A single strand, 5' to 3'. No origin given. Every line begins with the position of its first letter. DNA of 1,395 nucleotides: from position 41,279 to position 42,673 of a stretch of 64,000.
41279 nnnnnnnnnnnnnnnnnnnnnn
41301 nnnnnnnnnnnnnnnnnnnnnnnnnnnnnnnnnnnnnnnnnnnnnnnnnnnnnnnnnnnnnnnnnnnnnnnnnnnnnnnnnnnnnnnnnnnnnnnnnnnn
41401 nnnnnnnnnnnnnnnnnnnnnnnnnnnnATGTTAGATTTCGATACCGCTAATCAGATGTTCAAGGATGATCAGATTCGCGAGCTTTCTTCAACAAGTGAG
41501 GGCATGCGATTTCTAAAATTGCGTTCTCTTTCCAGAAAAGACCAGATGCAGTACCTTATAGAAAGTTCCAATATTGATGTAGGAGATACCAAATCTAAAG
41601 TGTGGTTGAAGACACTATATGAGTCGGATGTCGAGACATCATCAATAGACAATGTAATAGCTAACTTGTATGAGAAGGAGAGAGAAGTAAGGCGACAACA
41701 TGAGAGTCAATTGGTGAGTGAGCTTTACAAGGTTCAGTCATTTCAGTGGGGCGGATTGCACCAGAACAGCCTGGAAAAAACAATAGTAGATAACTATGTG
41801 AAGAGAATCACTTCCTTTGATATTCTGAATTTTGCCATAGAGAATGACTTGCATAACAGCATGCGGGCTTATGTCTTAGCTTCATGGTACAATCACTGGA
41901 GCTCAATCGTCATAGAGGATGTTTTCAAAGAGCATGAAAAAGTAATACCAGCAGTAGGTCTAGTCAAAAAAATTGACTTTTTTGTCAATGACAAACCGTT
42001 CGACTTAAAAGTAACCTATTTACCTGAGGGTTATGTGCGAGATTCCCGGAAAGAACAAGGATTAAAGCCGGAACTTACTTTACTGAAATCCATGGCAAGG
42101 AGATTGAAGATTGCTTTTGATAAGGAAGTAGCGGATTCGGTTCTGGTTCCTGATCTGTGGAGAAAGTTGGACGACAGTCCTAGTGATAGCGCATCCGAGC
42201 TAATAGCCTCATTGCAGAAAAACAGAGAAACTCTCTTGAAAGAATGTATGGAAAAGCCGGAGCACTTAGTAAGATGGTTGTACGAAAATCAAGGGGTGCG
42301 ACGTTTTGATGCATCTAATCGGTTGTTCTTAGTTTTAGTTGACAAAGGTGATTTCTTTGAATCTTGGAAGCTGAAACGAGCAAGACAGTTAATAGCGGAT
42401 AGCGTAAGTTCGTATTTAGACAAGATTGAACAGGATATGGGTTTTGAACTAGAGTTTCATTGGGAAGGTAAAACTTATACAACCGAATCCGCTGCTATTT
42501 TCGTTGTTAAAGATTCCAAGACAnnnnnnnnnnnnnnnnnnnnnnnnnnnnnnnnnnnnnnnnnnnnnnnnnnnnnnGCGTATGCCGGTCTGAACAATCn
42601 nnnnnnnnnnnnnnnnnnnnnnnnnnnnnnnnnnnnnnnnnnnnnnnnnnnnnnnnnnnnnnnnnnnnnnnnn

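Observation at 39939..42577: Restriction-modification pair that looks like a stranded integron cassette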

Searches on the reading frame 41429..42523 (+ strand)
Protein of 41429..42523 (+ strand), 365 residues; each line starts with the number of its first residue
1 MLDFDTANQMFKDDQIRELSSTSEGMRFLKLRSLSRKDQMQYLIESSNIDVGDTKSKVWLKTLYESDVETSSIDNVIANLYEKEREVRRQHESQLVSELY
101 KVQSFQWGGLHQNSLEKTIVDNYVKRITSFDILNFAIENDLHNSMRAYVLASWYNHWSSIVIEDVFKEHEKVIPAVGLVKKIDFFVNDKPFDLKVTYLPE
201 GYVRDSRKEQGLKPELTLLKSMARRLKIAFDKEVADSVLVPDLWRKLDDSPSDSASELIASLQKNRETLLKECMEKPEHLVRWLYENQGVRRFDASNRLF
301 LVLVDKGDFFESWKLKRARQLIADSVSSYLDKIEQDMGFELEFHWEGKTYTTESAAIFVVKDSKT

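Call 4: search_protein_families(library=pfam, proteins=[window:41429-42523:+], max_evalue=0.01)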
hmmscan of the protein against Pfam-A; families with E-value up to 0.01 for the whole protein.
window:41429-42523:+ (365 aa): 0 families

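Call 5: search_protein_families(library=ncbifam, proteins=[window:41429-42523:+], max_evalue=0.01)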
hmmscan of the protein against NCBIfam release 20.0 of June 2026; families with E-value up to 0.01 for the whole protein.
window:41429-42523:+ (365 aa): 0 families

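Call 13: find_homologous_proteins(query=window:41429-42523:+)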
Query window:41429-42523:+ (365 aa): 2556 proteins with E <= 0.001 among 4637 candidates; the best 120 are listed.
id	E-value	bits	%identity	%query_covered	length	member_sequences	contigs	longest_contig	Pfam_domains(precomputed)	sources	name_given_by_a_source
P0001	8.6e-237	803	100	100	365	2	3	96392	-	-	-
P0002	5.4e-180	616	74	99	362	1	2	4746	-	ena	-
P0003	3.7e-172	590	71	99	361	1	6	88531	-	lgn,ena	-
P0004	8.0e-168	576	68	99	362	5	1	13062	-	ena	-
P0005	8.6e-168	576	69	99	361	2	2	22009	-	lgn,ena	-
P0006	9.7e-168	576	70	99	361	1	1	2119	-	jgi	jgi:hypothetical protein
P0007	1.6e-167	575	70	99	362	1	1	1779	-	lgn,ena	-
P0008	1.1e-166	572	70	99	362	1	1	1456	-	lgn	-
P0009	1.3e-166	572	68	99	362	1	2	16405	-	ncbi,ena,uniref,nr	ncbi:hypothetical protein [Crocosphaera sp.]|uniref:hypothetical protein n=1 Tax=Crocosphaera sp. Ta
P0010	4.8e-166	570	71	99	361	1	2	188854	-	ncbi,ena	-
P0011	1.6e-165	569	70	99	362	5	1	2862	-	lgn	-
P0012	5.3e-165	567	68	99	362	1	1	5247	-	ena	-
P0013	6.2e-164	563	68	99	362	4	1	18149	-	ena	-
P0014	2.9e-163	561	67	99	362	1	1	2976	-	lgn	-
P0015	3.9e-163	561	68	99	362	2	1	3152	-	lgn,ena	-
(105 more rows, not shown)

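Call 14: find_encoding_contigs(protein=P0001, flank=6000, max_places=6)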
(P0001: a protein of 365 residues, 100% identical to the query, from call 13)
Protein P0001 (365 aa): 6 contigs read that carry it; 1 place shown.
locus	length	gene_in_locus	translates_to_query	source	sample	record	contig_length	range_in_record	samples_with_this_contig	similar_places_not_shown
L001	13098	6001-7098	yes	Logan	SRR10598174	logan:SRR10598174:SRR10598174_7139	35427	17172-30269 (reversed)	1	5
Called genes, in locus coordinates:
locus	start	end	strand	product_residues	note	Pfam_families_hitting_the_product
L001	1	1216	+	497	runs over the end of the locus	PF00361:Proton_antipo_M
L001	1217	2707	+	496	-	PF00361:Proton_antipo_M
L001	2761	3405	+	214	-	PF04367:DUF502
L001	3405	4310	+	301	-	PF00359:PTS_EIIA_2, PF00571:CBS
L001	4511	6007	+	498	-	PF01555:N6_N4_Mtase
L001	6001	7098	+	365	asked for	-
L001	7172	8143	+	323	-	PF03741:TerC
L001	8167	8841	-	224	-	PF01895:PhoU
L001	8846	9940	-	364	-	PF02690:Na_Pi_cotrans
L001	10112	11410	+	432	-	PF01595:CNNM, PF00571:CBS (weak), PF03471:CorC_HlyC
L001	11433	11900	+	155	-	PF06695:Sm_multidrug_ex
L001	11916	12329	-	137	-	-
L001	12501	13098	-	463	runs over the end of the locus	PF00675:Peptidase_M16, PF05193:Peptidase_M16_C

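Call 28: find_related_loci(query=A3, collection=genome_contigs, flank=5000)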
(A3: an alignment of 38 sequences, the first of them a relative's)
Query A3 (365 aa) in genome_contigs; peptide patterns used: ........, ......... (x = any residue, [..] = any of these).
550 stretches matched a pattern; 487 encode a relative of the query (tblastn E <= 1e-3); the best 80 are kept; 80 distinct loci.
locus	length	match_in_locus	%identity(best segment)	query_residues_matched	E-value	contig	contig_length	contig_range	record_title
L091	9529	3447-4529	68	1-361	4e-176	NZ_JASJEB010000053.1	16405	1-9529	MAG: Crocosphaera sp. isolate MO_202.B2 MO_202.c_319, whole genome shotgun sequence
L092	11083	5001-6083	71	1-361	3e-175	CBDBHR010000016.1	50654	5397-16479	MAG: bacterium isolate 2d38f53d-f68d-4995-9e7e-b4655ca317ad genome assembly, contig: contig_16, whole genome shotgun seq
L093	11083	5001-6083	68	1-361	6e-172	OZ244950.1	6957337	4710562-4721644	MAG: Candidatus Poribacteria bacterium isolate 1741874c-865a-47cd-958f-7fa2b3d0eca7 genome assembly, chromosome: 1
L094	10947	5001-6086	66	1-362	4e-166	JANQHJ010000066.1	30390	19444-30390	MAG: Sedimentisphaerales bacterium isolate PL23b_bin.92 k99_1656829, whole genome shotgun sequence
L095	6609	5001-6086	68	1-362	2e-165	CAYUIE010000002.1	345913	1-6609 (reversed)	MAG TPA_asm: uncultured Pirellulales bacterium isolate binchicken_co100_297 genome assembly, contig: NODE_4_length_34591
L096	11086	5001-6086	65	1-361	2e-164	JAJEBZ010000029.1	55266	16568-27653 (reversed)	MAG: Candidatus Poribacteria bacterium isolate jk18x9bins.65 k141_122376, whole genome shotgun sequence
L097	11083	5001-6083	65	1-361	4e-164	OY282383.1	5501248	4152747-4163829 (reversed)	MAG: uncultured Poribacteria bacterium isolate 7c199f84-8048-4b63-b208-6e17c6421a0a genome assembly, chromosome: 1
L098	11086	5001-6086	66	1-361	1e-163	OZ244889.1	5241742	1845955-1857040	MAG: Candidatus Poribacteria bacterium isolate e98e4a03-ae45-434a-8c9f-424be2589405 genome assembly, chromosome: 1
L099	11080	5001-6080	65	2-361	2e-163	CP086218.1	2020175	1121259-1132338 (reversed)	MAG: Methanothrix sp. isolate MAG 280 chromosome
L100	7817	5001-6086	65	1-361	5e-163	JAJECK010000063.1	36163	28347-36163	MAG: Candidatus Poribacteria bacterium isolate jk18xAbins.19 k141_212130, whole genome shotgun sequence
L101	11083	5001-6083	64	1-361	4e-163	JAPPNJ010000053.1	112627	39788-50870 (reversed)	MAG: Candidatus Poribacteria bacterium isolate RHO3_bin_69 NODE_409_length_112627_cov_17.873859, whole genome shotgun se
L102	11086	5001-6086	65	1-361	7e-163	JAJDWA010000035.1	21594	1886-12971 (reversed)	MAG: Candidatus Poribacteria bacterium isolate jk18x22bins.76 k141_682309, whole genome shotgun sequence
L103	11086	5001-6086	65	1-361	2e-161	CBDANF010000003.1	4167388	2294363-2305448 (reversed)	MAG: Candidatus Poribacteria bacterium isolate cff0d1ac-620d-4255-a141-192642026491 genome assembly, contig: contig_3, w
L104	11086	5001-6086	64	1-361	2e-161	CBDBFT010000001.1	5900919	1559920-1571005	MAG: Candidatus Poribacteria bacterium isolate 1793e3cd-57e7-4349-b6cf-f1c25c3b8095 genome assembly, contig: contig_1, w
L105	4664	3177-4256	64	2-361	1e-164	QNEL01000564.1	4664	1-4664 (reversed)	MAG: Candidatus Parabeggiatoa sp. nov. 3 isolate B5_G6 B5_Guay6_scaffold_25857, whole genome shotgun sequence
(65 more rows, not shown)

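Call 29: search_solved_structures(query=A3, max_evalue=1)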
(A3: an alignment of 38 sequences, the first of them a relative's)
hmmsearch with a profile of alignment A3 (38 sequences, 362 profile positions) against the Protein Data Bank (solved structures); distinct sequences matched with E-value up to 1: 0.

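Call 30: search_protein_families(library=padloc, proteins=[window:41429-42523:+], max_evalue=0.1)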
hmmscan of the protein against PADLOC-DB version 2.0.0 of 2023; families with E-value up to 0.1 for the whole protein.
window:41429-42523:+ (365 aa): 0 families

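Call 64: find_encoding_contigs(protein=P0002, flank=5000, max_places=3)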
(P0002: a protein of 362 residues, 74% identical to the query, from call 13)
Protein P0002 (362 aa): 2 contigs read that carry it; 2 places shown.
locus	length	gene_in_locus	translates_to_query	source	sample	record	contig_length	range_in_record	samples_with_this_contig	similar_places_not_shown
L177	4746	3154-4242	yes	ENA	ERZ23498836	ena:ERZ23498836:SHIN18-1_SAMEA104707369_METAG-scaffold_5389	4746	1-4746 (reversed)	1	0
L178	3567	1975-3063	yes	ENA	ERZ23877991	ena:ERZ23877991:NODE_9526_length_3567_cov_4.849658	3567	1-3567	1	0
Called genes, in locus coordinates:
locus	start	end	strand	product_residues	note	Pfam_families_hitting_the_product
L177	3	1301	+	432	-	?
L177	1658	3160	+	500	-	PF01555:N6_N4_Mtase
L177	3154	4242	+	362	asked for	-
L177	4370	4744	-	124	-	?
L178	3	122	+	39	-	?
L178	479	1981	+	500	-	PF01555:N6_N4_Mtase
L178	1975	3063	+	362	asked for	-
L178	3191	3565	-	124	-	?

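Call 65: find_encoding_contigs(protein=P0003, flank=5000, max_places=3)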
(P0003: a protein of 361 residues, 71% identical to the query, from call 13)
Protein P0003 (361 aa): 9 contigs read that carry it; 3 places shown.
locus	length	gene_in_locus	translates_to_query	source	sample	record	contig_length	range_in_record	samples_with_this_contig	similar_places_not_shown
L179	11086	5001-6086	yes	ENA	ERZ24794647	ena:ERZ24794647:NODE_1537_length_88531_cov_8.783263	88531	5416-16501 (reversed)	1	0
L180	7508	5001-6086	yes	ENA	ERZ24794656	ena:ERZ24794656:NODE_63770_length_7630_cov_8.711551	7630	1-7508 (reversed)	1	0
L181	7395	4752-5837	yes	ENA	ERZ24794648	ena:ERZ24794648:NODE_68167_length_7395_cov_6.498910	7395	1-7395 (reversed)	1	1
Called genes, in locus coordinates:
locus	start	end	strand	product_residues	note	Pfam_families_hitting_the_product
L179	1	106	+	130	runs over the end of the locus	PF00717:Peptidase_S24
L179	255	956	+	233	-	-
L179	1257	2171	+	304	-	-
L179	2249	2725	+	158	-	-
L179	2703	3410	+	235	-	-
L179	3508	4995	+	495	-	PF01555:N6_N4_Mtase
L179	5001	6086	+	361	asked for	-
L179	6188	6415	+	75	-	-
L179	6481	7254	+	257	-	-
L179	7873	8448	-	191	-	PF01066:CDP-OH_P_transf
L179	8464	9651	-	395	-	-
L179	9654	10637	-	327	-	PF00348:polyprenyl_synt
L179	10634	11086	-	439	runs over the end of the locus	PF00919:UPF0004, PF04055:Radical_SAM, PF18693:TRAM_2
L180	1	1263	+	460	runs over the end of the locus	?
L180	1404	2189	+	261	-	PF02567:PhzC-PhzF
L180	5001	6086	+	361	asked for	-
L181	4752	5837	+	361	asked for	-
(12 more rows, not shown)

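Call 66: find_encoding_contigs(protein=P0004, flank=5000, max_places=3)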
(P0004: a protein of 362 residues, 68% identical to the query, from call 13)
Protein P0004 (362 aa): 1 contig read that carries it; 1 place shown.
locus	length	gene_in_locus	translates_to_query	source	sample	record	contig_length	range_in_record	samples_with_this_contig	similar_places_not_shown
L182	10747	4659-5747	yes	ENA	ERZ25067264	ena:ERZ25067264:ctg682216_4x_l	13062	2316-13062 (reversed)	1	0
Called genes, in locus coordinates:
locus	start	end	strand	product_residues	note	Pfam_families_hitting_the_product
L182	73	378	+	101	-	PF04126:Cyclophil_like, PF18050:Cyclophil_like2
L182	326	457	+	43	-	PF04126:Cyclophil_like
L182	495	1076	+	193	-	-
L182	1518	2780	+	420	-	PF00171:Aldedh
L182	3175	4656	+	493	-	PF01555:N6_N4_Mtase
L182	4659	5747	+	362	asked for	-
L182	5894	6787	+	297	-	PF01408:GFO_IDH_MocA (faint), PF01488:Shikimate_DH (weak), PF02826:2-Hacid_dh_C, PF03446:NAD_binding_2, PF03807:F420_oxidored (weak), PF07991:KARI_N (weak), PF14833:NAD_binding_11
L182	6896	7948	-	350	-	PF03702:AnmK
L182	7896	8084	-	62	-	PF03702:AnmK (weak)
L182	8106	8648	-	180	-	PF20732:NamZ_C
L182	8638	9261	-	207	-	PF07075:NamZ_N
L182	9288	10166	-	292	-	PF00924:MS_channel_2nd, PF21082:MS_channel_3rd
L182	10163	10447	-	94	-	-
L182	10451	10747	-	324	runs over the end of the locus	PF01435:Peptidase_M48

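Call 82: predict_structure(alignment_id=A3)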
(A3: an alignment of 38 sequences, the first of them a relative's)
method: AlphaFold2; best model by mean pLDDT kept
length: 365 residues; sequences in the alignment: 38
mean_pLDDT: 88.4   pTM: 0.86
mean pLDDT of the five models: 88.4, 87.8, 85.9, 85.4, 84.9
residues with pLDDT >= 90: 212; 70-90: 133; 50-70: 15; < 50: 5
segments of 3 or more residues with pLDDT < 50: 107-110
pLDDT, mean of each block of 10 residues (from residue 1): 92 86 93 91 91 87 92 94 89 86 57 72 85 86 80 88 93 84 89 92 95 97 97 87 95 97 96 96 84 76 94 90 96 86 89 94 68
secondary structure, 60 per line:
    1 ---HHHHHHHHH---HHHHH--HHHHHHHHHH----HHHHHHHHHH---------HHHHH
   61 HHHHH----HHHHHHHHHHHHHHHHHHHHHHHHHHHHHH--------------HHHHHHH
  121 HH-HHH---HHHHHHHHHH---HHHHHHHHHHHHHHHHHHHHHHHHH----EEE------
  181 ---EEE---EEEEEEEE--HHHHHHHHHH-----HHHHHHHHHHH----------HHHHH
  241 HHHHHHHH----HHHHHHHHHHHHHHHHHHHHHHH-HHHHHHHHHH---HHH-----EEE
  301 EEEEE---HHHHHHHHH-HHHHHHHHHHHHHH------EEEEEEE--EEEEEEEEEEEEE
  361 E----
elements in order: H4-12 H16-20 H23-32 H37-46 H56-65 H70-99 H114-122 H130-139 H143-167 E172-174 E184-186 E190-197 H200-209 H215-225 H236-248 H253-275 H277-286 E298-305 H309-317 H319-332 E339-345 E348-361

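Call 85: fold_search(model_id=the predicted structure, library=pdb)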
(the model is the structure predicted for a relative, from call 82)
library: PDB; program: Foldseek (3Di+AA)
matches with E <= 10: 247; with E <= 0.001: 0
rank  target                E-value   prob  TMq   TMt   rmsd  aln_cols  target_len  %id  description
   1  3o4x_E                3.9e-01  0.05  0.11  0.10  29.8       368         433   16  Crystal structure of complex between amino and carboxy terminal fragments of mDia1 (released 2010-10-13)
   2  8so9_B                4.3e-01  0.03  0.10  0.09  22.1       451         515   12  Phosphoinositide phosphate 3 kinase gamma (released 2024-04-03)
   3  8sod_B                5.6e-01  0.04  0.12  0.09  22.5       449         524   11  Phosphoinositide phosphate 3 kinase gamma bound with ADP and two Gbetagamma subunits in State 1 (released 2024-04-03)
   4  9jg3_A                6.2e-01  0.08  0.13  0.10  17.7       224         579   10  Structure of Cas12p-TrxA-guide RNA-target DNA complex(33-bp dsDNA) (released 2025-09-10)
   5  9n63_B                6.2e-01  0.02  0.09  0.07  27.8       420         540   10  Transporter associated with antigen processing (TAP) EQ mutant bound to ATP in the outward-facing open state (released 2025-09-03)
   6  8soc_B                6.9e-01  0.03  0.11  0.09  22.8       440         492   11  Phosphoinositide phosphate 3 kinase gamma bound with ADP and Gbetagamma (released 2024-04-03)
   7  3obv_H                7.2e-01  0.04  0.12  0.11  30.2       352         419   14  Autoinhibited Formin mDia1 Structure (released 2010-11-24)
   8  3obv_E                9.4e-01  0.04  0.11  0.10  30.1       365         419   15  Autoinhibited Formin mDia1 Structure (released 2010-11-24)
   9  7dny_B                9.9e-01  0.02  0.10  0.07  26.8       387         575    9  Cryo-EM structure of the human ABCB6 (coproporphyrin III-bound) (released 2022-06-22)
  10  3obv_F                1.1e+00  0.04  0.12  0.11  30.8       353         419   15  Autoinhibited Formin mDia1 Structure (released 2010-11-24)
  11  3obv_G                1.1e+00  0.02  0.09  0.08  28.4       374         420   12  Autoinhibited Formin mDia1 Structure (released 2010-11-24)
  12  9fv1_A                1.3e+00  0.03  0.12  0.09  27.8       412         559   11  MsbA in MSP1D1 (EPL:PC) Nanodisc inward-facing narrow open (released 2025-03-19)
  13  8u89_A                1.3e+00  0.03  0.11  0.08  18.9       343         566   12  The structure of the PP2A-B56Delta holoenzyme mutant - E197K (released 2024-01-10)
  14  6ygb_B                1.5e+00  0.03  0.11  0.06  27.6       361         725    9  Crystal structure of the NatC complex bound to CoA (released 2020-10-28)
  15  6cce_F                1.5e+00  0.02  0.10  0.11  29.6       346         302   11  Crystal structure of a Mycobacterium smegmatis RNA polymerase transcription initiation complex with inhibitor Kanglemy (released 2018-08-15)
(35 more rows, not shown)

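Call 99: search_protein_families(library=phrogs, proteins=[window:41429-42523:+], max_evalue=0.01)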
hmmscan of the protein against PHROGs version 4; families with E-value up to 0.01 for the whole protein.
window:41429-42523:+ (365 aa): 0 families
